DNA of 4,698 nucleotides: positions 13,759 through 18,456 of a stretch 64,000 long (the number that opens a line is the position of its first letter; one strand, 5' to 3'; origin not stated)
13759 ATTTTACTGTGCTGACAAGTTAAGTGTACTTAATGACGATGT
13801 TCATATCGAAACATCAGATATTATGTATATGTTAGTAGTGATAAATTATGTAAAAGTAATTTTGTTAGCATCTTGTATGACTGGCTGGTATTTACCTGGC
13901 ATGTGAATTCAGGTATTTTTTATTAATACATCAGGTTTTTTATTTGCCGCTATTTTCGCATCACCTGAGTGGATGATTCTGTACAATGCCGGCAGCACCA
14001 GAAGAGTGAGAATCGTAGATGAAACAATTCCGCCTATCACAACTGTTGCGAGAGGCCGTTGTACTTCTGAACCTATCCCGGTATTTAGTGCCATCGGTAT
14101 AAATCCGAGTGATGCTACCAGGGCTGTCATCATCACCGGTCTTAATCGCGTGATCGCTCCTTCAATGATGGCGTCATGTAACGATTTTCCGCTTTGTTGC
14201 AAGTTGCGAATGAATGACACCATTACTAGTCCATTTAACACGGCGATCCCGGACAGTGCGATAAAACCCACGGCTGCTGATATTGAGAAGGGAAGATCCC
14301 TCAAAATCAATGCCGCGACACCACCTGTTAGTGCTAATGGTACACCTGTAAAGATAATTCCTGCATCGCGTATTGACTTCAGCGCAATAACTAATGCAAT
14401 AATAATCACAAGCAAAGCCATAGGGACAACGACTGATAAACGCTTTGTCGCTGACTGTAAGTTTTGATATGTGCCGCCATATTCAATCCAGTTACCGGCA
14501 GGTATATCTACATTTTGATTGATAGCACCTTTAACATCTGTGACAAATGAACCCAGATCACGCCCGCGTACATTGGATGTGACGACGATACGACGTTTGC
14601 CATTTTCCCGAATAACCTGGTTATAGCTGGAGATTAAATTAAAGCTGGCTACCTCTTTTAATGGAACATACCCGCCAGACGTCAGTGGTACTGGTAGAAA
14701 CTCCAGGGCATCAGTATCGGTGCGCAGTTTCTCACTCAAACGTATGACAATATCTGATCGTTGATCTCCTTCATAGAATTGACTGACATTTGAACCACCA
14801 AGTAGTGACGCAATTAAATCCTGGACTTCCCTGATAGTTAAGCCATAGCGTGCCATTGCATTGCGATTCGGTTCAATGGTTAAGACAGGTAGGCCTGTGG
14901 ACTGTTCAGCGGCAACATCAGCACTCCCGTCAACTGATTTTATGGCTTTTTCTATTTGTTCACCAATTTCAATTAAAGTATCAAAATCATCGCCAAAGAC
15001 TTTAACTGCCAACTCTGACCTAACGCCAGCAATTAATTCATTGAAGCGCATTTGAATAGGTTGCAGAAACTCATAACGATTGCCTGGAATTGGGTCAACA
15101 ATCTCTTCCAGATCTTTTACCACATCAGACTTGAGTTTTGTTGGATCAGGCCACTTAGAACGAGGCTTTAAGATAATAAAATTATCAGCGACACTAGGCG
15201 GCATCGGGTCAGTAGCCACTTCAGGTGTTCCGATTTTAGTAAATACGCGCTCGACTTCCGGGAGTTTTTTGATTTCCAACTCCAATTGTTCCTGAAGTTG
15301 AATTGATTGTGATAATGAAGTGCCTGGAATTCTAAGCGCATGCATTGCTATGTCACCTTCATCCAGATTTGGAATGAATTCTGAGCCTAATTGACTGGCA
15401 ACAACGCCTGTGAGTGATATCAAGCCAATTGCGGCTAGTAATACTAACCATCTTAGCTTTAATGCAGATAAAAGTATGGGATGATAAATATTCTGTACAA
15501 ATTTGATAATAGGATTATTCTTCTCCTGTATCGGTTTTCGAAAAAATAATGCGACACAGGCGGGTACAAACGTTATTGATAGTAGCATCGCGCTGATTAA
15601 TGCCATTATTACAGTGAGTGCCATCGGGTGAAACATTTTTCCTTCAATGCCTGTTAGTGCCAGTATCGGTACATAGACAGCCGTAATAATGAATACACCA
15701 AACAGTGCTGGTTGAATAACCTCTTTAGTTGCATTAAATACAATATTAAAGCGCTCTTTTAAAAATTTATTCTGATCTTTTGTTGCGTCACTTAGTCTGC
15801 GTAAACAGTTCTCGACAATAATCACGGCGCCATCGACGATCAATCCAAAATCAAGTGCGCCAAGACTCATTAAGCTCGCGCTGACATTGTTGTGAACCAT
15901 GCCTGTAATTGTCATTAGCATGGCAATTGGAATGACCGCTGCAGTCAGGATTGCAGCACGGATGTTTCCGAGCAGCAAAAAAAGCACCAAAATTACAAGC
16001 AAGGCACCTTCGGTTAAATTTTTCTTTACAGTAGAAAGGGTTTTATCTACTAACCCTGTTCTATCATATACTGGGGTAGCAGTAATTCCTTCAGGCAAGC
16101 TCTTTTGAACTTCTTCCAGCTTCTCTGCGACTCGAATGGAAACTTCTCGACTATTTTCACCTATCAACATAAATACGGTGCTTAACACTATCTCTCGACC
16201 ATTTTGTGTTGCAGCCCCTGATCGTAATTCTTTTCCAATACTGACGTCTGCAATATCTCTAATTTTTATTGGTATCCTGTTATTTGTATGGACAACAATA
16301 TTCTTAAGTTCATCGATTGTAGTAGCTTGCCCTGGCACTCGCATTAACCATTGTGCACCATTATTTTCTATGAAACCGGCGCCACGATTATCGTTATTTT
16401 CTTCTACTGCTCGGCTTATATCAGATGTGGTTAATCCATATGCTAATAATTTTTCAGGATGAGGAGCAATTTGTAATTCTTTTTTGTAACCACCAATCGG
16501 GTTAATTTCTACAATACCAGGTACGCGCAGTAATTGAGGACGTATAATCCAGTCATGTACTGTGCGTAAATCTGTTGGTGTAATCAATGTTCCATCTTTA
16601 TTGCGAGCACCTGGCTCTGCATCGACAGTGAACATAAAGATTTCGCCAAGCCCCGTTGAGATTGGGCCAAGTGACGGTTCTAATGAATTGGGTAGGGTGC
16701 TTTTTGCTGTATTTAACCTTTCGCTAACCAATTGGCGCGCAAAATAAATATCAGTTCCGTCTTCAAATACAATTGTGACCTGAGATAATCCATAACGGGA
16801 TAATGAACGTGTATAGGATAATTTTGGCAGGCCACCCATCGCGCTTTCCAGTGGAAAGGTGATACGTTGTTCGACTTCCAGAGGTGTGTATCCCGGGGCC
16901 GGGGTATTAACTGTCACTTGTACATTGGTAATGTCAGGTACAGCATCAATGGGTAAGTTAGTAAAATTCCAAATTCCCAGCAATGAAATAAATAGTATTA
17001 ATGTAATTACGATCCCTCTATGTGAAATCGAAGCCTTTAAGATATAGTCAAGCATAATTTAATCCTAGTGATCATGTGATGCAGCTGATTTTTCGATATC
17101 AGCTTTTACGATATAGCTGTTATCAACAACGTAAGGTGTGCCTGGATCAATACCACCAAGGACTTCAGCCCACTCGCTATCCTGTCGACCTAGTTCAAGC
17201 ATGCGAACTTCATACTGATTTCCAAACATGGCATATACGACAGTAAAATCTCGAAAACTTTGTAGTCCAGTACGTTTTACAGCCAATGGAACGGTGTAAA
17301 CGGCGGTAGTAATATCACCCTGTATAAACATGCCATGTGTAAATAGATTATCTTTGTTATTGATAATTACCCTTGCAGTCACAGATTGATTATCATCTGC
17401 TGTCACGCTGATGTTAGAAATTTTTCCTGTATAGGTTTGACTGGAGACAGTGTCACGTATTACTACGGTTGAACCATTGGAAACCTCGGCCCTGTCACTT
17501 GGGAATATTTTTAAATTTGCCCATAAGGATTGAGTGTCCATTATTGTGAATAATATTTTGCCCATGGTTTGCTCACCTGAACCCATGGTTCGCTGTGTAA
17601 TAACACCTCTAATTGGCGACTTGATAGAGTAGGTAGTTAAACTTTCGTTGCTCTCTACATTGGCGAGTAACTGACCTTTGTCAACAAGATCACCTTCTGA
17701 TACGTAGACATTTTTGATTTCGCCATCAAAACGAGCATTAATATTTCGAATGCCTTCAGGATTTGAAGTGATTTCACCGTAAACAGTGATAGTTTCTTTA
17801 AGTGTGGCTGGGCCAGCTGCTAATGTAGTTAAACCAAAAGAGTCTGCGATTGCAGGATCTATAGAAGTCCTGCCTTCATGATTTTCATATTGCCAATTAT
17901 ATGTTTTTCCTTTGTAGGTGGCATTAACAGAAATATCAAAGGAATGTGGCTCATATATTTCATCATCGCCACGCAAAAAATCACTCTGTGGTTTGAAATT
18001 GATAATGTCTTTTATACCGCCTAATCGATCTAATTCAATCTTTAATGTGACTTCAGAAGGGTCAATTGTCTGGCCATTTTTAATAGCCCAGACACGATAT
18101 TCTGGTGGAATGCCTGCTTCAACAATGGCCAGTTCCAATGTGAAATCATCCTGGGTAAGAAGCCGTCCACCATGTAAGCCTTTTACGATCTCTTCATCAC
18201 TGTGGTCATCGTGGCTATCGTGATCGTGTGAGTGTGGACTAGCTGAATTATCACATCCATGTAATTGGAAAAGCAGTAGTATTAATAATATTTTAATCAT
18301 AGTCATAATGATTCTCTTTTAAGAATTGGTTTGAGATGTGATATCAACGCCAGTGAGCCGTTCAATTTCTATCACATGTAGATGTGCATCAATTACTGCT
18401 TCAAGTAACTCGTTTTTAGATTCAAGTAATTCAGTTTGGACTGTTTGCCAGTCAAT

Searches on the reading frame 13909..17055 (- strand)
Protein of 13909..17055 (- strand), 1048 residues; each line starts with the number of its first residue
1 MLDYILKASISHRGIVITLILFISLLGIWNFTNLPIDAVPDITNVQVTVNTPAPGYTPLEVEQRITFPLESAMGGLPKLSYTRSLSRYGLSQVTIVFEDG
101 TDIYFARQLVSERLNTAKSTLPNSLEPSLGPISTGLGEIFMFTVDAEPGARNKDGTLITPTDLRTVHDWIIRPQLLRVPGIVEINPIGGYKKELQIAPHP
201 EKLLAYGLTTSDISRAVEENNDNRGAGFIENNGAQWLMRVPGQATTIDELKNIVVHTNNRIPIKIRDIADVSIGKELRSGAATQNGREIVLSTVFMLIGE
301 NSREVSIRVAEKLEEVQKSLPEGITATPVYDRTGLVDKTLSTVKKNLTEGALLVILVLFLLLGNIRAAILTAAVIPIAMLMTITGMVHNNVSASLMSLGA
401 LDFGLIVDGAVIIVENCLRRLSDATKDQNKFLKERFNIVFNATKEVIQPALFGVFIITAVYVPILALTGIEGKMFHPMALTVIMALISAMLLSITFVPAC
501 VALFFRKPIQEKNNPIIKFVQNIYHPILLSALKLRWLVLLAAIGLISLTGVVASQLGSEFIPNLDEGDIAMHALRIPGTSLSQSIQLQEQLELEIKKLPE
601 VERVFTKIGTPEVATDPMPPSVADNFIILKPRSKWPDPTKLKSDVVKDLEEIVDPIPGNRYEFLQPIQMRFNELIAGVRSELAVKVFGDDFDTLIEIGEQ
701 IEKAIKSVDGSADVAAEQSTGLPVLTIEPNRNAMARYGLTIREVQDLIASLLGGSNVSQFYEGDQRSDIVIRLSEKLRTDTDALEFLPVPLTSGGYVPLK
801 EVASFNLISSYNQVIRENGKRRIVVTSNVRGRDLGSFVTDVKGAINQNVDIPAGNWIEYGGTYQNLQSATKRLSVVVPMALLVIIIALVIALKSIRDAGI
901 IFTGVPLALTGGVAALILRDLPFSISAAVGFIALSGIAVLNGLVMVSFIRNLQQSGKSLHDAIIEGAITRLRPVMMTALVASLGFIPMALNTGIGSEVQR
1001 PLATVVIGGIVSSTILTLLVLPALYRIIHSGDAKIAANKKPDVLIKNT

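Call 10: search_protein_families(library=pfam, proteins=[window:13909-17055:-])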
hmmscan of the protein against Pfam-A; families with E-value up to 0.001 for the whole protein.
window:13909-17055:- (1048 aa): 1 family
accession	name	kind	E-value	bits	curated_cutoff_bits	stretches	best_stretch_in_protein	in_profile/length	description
PF00873.25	ACR_tran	-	0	1035.5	28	1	6-1029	2-1021/1021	AcrB/AcrD/AcrF family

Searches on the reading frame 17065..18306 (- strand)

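Call 10: search_protein_families(library=pfam, proteins=[window:17065-18306:-])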
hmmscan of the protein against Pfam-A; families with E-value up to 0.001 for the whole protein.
window:17065-18306:- (413 aa): 4 families
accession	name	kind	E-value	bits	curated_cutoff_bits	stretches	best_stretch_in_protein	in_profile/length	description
PF16576.10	HlyD_D23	-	1.2e-22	80.7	30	2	220-327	103-213/214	Barrel-sandwich domain of CusB or HlyD membrane-fusion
PF13437.12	HlyD_3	-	2.1e-15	57.8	22.2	1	228-317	2-95/106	HlyD family secretion protein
PF13533.13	Biotin_lipoyl_2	-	2.2e-07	31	29.8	1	188-215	2-29/32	Biotin-lipoyl like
PF00364.28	Biotin_lipoyl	-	9.8e-05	22.5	22.1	0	197-245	16-62/73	Biotin-requiring enzyme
